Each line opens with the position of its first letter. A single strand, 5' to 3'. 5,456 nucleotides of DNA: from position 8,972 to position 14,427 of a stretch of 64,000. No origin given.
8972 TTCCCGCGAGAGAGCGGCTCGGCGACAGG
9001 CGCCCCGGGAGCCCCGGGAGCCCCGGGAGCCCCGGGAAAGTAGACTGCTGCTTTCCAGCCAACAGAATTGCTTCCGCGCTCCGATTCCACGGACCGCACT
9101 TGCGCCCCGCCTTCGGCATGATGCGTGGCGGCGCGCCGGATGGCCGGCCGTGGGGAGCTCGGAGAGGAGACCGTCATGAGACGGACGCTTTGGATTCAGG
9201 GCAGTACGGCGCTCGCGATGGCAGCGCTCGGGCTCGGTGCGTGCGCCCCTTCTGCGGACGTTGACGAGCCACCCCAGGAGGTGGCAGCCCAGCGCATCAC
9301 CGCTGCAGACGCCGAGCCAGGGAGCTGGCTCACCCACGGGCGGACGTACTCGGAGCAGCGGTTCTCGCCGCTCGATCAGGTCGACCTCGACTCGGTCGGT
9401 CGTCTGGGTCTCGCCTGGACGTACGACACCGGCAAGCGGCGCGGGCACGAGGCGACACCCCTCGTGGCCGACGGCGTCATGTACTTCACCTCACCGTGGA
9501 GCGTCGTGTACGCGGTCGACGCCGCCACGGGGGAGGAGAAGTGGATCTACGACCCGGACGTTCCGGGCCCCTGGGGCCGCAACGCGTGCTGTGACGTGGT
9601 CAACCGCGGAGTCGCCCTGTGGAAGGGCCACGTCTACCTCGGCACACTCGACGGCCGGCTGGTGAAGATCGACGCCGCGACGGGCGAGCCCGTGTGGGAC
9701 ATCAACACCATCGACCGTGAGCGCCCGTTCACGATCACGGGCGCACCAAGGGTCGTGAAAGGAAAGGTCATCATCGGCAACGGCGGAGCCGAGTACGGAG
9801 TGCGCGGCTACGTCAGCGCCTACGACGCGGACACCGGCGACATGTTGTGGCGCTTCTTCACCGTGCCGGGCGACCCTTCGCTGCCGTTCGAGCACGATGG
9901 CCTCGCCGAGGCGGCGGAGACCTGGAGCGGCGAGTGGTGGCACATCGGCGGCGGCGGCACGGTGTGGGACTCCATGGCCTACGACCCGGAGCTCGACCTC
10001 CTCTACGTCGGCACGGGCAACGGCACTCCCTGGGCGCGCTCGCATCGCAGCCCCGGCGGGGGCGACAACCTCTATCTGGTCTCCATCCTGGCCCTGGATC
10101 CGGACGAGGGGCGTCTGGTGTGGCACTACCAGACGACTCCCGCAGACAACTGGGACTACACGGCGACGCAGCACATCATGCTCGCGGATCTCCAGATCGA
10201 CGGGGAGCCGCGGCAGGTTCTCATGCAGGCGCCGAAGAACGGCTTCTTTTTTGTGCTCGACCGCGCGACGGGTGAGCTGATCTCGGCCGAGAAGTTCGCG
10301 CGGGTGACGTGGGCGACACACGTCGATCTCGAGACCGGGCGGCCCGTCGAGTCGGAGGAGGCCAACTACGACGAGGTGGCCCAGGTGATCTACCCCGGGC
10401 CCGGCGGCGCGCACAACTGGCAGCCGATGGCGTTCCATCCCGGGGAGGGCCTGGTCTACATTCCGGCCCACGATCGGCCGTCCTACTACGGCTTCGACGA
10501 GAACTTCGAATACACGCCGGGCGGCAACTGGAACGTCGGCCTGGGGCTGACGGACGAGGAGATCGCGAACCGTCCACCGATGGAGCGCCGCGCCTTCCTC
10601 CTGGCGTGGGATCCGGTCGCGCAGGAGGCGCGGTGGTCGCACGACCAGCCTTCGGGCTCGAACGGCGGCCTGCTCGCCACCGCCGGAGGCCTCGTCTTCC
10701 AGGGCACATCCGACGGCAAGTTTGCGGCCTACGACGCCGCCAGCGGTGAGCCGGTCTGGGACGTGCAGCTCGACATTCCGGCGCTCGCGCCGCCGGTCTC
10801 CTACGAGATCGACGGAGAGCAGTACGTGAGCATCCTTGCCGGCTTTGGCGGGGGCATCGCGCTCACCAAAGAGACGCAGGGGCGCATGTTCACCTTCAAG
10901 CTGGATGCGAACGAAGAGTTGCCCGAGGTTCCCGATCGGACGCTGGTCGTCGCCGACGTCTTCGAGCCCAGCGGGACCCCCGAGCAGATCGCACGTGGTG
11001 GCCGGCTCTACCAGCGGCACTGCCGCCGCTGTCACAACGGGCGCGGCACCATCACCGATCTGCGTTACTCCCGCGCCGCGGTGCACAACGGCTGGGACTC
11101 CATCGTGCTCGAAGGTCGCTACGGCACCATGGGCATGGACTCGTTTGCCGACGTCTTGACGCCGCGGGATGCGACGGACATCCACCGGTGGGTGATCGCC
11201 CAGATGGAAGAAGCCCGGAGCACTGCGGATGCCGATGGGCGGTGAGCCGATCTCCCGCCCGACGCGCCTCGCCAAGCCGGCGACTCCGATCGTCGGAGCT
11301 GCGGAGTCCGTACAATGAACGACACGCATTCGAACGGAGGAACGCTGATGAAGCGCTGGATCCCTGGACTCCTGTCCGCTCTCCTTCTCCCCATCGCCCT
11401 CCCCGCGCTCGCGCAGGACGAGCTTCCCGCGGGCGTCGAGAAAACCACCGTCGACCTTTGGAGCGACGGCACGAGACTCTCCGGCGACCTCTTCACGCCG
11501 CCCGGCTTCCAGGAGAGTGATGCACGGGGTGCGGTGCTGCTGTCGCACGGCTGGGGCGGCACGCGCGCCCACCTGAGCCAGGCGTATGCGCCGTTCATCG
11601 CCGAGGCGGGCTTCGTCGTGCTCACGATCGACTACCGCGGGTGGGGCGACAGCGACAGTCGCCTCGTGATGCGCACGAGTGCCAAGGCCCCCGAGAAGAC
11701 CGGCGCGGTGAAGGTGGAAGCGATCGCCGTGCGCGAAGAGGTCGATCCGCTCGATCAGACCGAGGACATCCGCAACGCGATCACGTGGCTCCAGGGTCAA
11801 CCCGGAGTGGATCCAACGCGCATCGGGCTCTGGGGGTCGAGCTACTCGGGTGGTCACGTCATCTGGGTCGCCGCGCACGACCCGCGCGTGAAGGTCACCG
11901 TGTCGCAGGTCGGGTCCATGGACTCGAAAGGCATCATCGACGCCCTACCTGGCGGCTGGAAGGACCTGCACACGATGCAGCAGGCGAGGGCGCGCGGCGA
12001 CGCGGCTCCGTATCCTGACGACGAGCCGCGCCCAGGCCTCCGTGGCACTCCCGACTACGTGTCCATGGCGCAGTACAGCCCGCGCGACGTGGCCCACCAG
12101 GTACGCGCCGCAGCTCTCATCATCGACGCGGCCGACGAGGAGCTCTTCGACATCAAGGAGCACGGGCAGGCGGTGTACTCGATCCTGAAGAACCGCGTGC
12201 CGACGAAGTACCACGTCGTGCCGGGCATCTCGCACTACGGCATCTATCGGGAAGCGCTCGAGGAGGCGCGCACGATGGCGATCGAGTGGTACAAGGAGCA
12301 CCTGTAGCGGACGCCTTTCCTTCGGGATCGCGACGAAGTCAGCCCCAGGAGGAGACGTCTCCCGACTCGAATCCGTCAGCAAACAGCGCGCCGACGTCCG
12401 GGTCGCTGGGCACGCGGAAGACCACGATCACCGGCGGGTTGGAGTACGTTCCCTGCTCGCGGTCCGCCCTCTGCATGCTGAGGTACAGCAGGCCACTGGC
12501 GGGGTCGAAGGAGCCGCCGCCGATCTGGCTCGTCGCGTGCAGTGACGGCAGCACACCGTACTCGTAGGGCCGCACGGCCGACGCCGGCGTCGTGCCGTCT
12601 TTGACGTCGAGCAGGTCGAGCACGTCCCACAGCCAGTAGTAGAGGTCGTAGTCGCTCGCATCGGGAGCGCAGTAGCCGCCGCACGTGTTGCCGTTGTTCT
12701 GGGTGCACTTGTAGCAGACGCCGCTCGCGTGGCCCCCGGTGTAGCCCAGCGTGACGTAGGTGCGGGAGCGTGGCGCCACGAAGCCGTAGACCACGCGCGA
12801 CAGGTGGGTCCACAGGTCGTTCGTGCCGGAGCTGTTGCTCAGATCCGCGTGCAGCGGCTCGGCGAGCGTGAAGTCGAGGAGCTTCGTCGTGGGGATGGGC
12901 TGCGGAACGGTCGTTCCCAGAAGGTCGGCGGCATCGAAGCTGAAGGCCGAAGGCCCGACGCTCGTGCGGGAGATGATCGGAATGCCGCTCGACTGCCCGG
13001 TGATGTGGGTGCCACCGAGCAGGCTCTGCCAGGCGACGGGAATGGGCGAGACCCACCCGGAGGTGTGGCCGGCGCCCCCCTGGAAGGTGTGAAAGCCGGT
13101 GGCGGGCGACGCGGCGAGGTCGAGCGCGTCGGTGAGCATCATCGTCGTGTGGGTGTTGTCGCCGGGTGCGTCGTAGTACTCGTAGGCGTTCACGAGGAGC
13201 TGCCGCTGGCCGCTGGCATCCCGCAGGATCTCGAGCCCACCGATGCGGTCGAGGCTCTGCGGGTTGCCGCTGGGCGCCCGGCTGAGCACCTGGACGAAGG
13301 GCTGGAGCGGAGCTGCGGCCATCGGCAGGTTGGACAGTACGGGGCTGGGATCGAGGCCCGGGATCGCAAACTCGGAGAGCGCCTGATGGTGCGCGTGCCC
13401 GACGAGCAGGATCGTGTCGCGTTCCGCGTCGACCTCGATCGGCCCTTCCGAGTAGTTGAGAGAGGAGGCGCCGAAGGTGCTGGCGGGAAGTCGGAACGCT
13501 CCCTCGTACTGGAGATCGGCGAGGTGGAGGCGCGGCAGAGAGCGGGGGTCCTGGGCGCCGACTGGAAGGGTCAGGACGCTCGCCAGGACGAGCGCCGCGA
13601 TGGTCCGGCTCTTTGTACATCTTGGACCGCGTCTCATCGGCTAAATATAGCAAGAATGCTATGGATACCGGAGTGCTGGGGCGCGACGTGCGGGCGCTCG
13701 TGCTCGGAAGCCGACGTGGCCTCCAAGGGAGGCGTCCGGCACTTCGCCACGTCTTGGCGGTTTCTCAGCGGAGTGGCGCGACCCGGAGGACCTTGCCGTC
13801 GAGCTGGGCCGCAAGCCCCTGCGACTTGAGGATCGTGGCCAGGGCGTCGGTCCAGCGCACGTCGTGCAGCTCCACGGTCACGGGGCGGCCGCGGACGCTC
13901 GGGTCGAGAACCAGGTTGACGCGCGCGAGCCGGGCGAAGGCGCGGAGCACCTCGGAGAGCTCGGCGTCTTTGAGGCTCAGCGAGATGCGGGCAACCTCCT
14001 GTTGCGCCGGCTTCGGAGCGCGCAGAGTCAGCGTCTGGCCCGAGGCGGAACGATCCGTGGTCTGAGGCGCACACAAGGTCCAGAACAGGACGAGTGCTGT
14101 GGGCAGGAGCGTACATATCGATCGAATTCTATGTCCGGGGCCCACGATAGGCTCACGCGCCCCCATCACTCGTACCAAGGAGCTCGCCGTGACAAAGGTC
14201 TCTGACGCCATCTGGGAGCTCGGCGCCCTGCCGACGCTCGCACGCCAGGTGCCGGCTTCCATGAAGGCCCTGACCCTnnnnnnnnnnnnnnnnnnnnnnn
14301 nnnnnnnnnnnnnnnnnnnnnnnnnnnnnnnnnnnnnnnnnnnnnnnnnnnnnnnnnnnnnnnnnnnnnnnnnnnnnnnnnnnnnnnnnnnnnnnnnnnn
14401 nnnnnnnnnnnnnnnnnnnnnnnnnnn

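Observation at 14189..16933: Single 915-aa polypeptide fusing a crotonyl-CoA carboxylase/reductase-like enoyl reductase to a crotonase-fold hydratase, with a ~200-aa insertion in the reductase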

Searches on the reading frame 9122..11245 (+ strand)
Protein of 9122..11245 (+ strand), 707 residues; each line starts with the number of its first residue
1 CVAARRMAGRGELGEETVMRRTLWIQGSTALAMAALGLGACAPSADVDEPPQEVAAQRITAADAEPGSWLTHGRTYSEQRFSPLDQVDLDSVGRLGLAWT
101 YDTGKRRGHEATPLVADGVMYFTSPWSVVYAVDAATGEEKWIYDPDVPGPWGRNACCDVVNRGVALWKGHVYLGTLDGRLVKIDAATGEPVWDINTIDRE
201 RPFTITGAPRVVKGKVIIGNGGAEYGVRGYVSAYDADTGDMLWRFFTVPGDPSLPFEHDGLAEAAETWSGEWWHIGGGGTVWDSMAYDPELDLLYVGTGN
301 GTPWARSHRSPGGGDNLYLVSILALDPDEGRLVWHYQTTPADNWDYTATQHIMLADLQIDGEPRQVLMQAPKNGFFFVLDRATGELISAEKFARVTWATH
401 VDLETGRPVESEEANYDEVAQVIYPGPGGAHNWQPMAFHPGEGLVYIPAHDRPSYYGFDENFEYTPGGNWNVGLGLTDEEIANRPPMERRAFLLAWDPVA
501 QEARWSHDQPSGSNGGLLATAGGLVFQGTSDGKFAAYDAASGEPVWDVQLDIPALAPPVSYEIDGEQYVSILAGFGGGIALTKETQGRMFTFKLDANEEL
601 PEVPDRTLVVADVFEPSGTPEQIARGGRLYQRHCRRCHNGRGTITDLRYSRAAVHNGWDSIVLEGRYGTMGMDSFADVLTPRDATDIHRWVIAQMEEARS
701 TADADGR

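Call 8: search_protein_families(library=pfam, proteins=[window:9122-11245:+], max_evalue=0.001)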
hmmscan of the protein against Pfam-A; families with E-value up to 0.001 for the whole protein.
window:9122-11245:+ (707 aa): 4 families
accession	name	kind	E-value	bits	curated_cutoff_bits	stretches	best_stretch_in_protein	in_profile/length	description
PF01011.28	PQQ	-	1.7e-84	285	26.7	2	69-387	1-335/595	Glucose/ethanol/alcohol dehydrogenase, beta-propeller domain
PF13360.13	PQQ_2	-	8.2e-25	88.3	27.6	2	98-244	56-194/233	Outer membrane protein assembly factor BamB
PF13570.13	Beta-prop_ACSF4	-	1.9e-11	44.4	133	1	98-245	84-210/329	Beta-alanine-activating enzyme, beta-propeller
PF13442.11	Cytochrome_CBB3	-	7.9e-07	29.8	27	1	622-691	2-68/68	Cytochrome C oxidase, cbb3-type, subunit III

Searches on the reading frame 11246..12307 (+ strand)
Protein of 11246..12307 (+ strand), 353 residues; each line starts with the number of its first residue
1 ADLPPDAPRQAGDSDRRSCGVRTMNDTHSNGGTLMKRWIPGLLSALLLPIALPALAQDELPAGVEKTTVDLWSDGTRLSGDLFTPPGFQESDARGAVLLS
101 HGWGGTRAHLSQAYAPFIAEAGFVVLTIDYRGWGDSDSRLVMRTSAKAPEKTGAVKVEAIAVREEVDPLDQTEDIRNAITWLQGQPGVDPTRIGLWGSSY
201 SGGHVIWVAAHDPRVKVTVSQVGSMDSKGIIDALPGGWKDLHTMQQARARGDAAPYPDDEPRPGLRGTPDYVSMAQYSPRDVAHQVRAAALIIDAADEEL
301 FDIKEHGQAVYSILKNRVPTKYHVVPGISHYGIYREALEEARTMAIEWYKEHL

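Call 8: search_protein_families(library=pfam, proteins=[window:11246-12307:+], max_evalue=0.001)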
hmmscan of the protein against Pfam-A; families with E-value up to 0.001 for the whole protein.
window:11246-12307:+ (353 aa): 9 families
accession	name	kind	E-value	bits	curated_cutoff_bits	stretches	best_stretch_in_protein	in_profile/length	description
PF02129.25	Peptidase_S15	-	7.3e-13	49.2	23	1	74-237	1-141/262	X-Pro dipeptidyl-peptidase (S15 family)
PF00326.27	Peptidase_S9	-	1.4e-08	34.9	22.6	1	172-232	45-106/213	Prolyl oligopeptidase family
PF12697.13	Abhydrolase_6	-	7.8e-07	30.4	26.3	1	97-331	1-205/217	Alpha/beta hydrolase family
PF00561.26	Abhydrolase_1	-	1.4e-06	28.6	25.8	1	96-249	2-129/245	alpha/beta hydrolase fold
PF12740.14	PETase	-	1.8e-06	28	28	0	92-221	52-155/263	PET hydrolase-like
PF01738.24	DLH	-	2.4e-05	24.4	21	1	95-227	14-133/217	Dienelactone hydrolase family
PF12146.15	Hydrolase_4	-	3e-05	23.9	27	1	92-139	2-48/239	Serine aminopeptidase, S33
PF20434.5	BD-FAE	-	0.00015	21.8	26.8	0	170-214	65-111/215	BD-FAE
PF08840.17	BAAT_C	-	0.00019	22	20.9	1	177-225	8-56/210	BAAT / Acyl-CoA thioester hydrolase C terminal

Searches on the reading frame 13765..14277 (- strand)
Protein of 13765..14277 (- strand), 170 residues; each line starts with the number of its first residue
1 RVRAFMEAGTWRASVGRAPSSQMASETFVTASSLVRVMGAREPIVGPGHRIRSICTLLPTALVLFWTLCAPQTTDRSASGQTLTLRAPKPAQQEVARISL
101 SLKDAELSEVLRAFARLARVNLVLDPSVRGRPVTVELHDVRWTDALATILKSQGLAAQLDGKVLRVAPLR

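Call 8: search_protein_families(library=pfam, proteins=[window:13765-14277:-], max_evalue=0.001)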
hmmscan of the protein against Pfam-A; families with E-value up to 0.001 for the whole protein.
window:13765-14277:- (170 aa): 2 families
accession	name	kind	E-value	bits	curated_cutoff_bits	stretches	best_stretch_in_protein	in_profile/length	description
PF07660.19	STN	-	6.4e-08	32.7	28.4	1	120-168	1-51/52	Secretin and TonB N terminus short domain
PF21305.2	type_II_gspD_N0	-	1.1e-06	28.8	27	1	101-166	2-71/71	GspD-like, N0 domain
